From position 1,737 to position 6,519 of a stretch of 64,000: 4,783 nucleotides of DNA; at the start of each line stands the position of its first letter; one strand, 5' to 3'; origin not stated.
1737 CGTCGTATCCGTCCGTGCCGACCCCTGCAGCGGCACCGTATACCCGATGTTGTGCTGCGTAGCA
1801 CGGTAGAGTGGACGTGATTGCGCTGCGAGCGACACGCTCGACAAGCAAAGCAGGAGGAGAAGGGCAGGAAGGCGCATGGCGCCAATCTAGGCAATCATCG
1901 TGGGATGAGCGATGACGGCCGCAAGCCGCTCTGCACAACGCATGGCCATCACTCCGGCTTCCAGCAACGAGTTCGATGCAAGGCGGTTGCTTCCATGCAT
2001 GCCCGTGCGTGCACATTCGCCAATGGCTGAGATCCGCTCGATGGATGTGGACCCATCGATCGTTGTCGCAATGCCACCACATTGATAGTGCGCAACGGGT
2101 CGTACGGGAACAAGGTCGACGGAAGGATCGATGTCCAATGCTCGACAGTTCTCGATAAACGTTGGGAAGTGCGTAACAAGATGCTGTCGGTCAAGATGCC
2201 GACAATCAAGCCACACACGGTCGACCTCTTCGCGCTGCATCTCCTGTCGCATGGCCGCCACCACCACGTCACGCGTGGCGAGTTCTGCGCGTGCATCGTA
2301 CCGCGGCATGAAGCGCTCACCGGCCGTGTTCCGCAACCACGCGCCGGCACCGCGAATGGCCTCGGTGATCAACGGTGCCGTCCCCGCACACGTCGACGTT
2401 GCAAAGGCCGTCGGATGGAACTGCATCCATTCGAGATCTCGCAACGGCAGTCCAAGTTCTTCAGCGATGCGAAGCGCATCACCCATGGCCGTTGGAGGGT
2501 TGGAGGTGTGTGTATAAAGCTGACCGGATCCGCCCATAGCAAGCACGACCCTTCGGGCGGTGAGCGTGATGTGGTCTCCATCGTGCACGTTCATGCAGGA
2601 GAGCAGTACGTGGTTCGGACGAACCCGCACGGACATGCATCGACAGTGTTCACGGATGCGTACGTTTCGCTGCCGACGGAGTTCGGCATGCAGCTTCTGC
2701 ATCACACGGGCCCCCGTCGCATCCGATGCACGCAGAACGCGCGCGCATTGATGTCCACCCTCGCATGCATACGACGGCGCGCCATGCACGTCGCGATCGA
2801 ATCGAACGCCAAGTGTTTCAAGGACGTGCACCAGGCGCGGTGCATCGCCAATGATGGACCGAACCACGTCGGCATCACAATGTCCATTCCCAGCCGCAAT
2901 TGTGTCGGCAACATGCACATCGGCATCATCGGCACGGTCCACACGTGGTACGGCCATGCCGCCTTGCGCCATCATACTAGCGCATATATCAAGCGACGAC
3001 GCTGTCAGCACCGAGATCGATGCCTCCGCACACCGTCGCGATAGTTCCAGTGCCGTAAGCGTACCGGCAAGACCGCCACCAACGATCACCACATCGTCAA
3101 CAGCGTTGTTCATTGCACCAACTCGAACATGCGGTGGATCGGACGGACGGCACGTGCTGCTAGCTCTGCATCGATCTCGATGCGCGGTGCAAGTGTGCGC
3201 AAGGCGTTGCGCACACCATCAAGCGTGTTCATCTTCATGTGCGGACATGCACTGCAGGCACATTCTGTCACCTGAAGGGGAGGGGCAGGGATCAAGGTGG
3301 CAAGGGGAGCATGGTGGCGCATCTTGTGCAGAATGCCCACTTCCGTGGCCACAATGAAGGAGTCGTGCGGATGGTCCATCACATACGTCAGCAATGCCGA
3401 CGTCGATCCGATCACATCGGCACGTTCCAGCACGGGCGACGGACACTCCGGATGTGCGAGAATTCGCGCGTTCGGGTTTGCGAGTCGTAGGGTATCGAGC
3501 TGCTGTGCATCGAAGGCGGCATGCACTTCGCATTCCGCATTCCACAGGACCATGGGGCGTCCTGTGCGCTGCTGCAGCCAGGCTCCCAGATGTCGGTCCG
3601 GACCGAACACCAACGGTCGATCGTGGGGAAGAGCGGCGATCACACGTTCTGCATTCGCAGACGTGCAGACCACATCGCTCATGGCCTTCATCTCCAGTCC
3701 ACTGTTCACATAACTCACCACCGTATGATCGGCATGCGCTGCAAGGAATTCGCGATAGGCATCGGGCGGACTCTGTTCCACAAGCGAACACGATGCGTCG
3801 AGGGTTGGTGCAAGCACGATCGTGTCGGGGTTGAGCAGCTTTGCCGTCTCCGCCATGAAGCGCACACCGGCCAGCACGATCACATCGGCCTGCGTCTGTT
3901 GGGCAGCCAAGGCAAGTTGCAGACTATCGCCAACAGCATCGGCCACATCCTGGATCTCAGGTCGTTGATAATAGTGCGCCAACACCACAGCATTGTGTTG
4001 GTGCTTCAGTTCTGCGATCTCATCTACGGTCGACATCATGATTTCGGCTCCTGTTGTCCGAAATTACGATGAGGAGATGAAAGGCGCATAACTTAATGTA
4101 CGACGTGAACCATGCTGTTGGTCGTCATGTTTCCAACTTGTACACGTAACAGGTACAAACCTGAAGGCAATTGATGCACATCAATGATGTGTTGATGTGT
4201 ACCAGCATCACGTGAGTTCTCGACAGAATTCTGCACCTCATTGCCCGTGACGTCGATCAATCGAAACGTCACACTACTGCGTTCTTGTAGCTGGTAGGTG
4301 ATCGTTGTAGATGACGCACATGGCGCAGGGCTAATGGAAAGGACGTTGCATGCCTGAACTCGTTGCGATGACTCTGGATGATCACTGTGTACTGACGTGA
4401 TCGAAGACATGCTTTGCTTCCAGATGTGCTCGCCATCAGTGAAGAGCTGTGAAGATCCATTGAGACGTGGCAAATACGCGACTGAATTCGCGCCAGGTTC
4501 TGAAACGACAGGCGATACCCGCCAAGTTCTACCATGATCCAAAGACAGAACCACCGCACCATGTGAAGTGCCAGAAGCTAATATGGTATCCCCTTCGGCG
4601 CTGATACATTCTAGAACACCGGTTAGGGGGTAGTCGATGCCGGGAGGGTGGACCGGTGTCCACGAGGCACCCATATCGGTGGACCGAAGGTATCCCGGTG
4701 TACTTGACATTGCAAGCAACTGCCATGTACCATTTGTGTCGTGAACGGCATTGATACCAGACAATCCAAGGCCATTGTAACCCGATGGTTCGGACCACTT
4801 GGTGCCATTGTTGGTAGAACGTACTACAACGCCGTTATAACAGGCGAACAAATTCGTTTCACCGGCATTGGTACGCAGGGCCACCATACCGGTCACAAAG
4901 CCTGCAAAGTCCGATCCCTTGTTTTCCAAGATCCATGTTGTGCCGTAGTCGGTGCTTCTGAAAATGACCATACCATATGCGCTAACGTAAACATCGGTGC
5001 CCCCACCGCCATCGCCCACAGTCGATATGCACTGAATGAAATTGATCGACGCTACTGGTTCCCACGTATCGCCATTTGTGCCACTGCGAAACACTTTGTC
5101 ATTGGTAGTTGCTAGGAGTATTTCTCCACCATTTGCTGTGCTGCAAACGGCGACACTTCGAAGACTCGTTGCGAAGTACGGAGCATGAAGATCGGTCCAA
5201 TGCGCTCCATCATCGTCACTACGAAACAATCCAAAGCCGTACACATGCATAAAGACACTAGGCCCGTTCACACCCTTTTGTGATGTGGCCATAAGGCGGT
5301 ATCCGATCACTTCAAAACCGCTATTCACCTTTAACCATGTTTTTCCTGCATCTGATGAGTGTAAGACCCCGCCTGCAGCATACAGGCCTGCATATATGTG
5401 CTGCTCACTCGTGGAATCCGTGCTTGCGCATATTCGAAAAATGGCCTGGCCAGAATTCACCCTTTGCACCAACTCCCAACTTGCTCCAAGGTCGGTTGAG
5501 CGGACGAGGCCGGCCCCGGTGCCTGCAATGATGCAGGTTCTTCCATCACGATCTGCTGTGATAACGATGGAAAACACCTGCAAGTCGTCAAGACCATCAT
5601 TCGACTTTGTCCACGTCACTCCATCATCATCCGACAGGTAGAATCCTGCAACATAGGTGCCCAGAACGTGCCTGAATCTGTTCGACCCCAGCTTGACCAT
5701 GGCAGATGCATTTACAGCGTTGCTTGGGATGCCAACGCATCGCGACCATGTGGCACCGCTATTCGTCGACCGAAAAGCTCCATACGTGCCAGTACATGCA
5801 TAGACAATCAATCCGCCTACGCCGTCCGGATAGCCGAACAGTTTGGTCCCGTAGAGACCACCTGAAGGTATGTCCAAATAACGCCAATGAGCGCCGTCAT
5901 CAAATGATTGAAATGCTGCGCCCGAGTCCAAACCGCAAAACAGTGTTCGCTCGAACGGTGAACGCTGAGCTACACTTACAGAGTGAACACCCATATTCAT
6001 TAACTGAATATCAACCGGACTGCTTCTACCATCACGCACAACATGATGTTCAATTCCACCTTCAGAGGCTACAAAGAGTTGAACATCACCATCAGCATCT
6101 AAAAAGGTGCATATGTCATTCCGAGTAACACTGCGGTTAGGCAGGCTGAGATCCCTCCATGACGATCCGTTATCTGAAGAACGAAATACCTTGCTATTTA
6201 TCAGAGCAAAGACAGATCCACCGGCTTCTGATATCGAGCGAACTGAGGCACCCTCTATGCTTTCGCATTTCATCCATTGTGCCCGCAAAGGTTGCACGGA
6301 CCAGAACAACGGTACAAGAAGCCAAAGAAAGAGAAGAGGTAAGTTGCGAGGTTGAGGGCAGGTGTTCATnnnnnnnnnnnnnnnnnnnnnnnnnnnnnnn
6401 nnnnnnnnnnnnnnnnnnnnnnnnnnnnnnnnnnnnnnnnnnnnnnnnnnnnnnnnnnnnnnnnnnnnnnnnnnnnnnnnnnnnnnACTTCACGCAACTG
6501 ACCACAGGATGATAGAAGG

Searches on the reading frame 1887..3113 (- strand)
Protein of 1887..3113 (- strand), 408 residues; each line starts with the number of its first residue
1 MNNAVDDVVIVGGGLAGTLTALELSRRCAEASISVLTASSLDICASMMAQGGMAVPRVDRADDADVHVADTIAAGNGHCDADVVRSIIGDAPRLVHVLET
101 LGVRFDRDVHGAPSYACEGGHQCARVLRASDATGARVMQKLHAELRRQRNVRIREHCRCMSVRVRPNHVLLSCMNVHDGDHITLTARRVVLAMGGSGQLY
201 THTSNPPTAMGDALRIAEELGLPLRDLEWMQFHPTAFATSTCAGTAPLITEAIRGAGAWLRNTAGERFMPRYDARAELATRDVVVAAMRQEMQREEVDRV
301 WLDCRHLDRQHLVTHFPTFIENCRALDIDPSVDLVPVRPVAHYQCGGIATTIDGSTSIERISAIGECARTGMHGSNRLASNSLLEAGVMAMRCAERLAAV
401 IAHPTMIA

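Call 9: search_protein_families(library=pfam, proteins=[window:1887-3113:-])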
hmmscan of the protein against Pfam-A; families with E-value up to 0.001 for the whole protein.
window:1887-3113:- (408 aa): 5 families
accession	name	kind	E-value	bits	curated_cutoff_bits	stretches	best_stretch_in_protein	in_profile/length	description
PF00890.30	FAD_binding_2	-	9.7e-73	246.1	20.4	1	7-383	1-414/414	FAD binding domain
PF07992.20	Pyr_redox_2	-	3e-08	33.9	26.1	1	7-197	2-111/291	Pyridine nucleotide-disulphide oxidoreductase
PF01266.30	DAO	-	3e-07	30.7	27.9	1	7-216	1-231/353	FAD dependent oxidoreductase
PF03486.20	HI0933_like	-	0.00023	21.2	50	0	132-350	106-197/244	HI0933-like protein Rossmann domain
PF13454.12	NAD_binding_9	-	0.00064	20.2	21.8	0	9-35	1-27/155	FAD-NAD(P)-binding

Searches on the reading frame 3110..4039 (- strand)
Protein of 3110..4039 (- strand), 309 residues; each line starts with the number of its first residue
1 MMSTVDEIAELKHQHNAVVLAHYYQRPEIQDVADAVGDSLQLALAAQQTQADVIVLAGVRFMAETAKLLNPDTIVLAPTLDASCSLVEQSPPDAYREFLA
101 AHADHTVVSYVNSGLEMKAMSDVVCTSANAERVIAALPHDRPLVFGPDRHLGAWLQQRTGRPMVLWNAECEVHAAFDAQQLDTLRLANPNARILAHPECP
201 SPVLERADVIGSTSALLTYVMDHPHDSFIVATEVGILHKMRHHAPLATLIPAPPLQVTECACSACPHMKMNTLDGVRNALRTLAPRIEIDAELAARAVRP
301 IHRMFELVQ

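Call 9: search_protein_families(library=pfam, proteins=[window:3110-4039:-])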
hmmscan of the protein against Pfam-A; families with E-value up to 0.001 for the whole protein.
window:3110-4039:- (309 aa): 1 family
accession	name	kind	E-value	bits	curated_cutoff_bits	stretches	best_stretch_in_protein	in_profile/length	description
PF02445.21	NadA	-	2.4e-106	355.6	27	1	7-306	2-295/295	Quinolinate synthetase A protein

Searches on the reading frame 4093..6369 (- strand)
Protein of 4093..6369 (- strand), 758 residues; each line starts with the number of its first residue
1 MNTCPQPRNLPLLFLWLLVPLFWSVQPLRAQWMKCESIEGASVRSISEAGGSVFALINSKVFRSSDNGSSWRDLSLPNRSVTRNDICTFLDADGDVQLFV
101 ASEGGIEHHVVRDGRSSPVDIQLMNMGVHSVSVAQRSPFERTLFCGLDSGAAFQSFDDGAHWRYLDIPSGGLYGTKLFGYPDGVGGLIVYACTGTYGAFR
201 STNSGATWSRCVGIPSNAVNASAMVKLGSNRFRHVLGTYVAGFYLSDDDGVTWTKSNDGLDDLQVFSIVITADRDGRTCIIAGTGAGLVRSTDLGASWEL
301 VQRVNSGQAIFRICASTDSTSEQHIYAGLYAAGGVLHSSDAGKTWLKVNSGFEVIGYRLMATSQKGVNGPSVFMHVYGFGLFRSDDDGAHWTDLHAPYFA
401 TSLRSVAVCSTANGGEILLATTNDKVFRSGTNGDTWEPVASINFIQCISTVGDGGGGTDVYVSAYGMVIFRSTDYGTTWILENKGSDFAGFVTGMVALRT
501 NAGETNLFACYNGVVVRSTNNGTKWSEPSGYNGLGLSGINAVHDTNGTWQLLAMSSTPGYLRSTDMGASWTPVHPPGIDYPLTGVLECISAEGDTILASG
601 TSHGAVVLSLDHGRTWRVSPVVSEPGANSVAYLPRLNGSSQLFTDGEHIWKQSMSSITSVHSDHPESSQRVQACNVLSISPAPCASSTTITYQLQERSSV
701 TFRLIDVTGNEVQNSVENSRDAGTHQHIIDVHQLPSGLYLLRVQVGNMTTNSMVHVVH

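Call 9: search_protein_families(library=pfam, proteins=[window:4093-6369:-])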
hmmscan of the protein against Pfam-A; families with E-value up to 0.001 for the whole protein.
window:4093-6369:- (758 aa): 7 families
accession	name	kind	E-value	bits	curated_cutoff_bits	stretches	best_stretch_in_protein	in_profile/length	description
PF15902.12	Sortilin-Vps10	-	5e-20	72.2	33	0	243-302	3-61/446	Sortilin, neurotensin receptor 3,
PF02012.26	BNR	-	1.1e-11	43.3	27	0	244-255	1-12/12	BNR/Asp-box repeat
PF13088.12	BNR_2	-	1.1e-10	41.8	31.4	0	545-642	73-177/277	BNR repeat-like domain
PF18962.6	Por_Secre_tail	-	2.2e-08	34.7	27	1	680-750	2-69/75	Secretion system C-terminal sorting domain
PF14870.12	PSII_BNR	-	9.2e-07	28.8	27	0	279-391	31-137/303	Photosynthesis system II assembly factor YCF48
PF19755.4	DUF6242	-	3e-06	27.7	29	0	30-71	176-217/217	Domain of unknown function (DUF6242)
PF13810.12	DUF4185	-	8.8e-05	22.3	39.5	0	42-88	112-156/309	Domain of unknown function (DUF4185)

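Call 51: find_homologous_proteins(query=window:4093-6369:-)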
Query window:4093-6369:- (758 aa): 443 proteins with E <= 0.001 among 8000 candidates; the best 120 are listed.
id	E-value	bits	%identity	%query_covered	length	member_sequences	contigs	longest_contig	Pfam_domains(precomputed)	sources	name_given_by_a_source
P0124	0.0e+0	1745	100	100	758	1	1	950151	PF18962.8,PF25852.1,PF14870.13,PF02012.27,PF15902.13,PF13088.13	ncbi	-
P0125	4.1e-45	172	26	98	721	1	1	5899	PF18962.8,PF15899.12,PF25852.1,PF02012.27,PF15902.13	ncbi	-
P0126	1.1e-44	171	27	73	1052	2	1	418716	PF10647.16,PF13414.13,PF15899.12,PF14870.13,PF02012.27,PF15902.13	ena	-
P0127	2.1e-38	150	29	77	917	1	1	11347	PF22073.3,PF07494.18,PF15780.12,PF18962.8,PF02012.27,PF22544.3,PF15902.13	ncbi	-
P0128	1.0e-37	148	24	94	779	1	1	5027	PF18962.8,PF25852.1,PF02012.27,PF00041.28,PF15902.13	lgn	-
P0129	1.9e-37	147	25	98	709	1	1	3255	PF18962.8,PF02012.27,PF15902.13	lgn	-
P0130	1.5e-36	144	28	95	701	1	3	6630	PF18962.8,PF14870.13,PF02012.27,PF15902.13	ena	-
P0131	2.1e-36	144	28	83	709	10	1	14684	PF23366.2,PF18962.8,PF25852.1,PF14870.13,PF02012.27,PF15902.13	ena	-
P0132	3.7e-34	136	27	95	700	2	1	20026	PF18962.8,PF25852.1,PF14870.13,PF02012.27,PF15902.13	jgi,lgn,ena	-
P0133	6.2e-34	135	24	96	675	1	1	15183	PF07494.18,PF18962.8,PF25852.1,PF14870.13,PF02012.27,PF15902.13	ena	-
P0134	6.4e-34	135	26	97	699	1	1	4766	PF25852.1,PF14870.13,PF02012.27,PF15902.13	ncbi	-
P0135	1.8e-33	134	26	72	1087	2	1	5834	PF19190.7,PF18962.8,PF13004.14,PF02012.27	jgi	-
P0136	3.1e-33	133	25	97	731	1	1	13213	PF18962.8,PF25852.1,PF14870.13,PF02012.27,PF15902.13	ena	-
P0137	3.8e-33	133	26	98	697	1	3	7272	PF18962.8,PF25852.1,PF02012.27,PF15902.13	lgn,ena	-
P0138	2.1e-32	130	25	83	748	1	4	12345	PF18962.8,PF25852.1,PF13860.13,PF15902.13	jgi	jgi:hypothetical protein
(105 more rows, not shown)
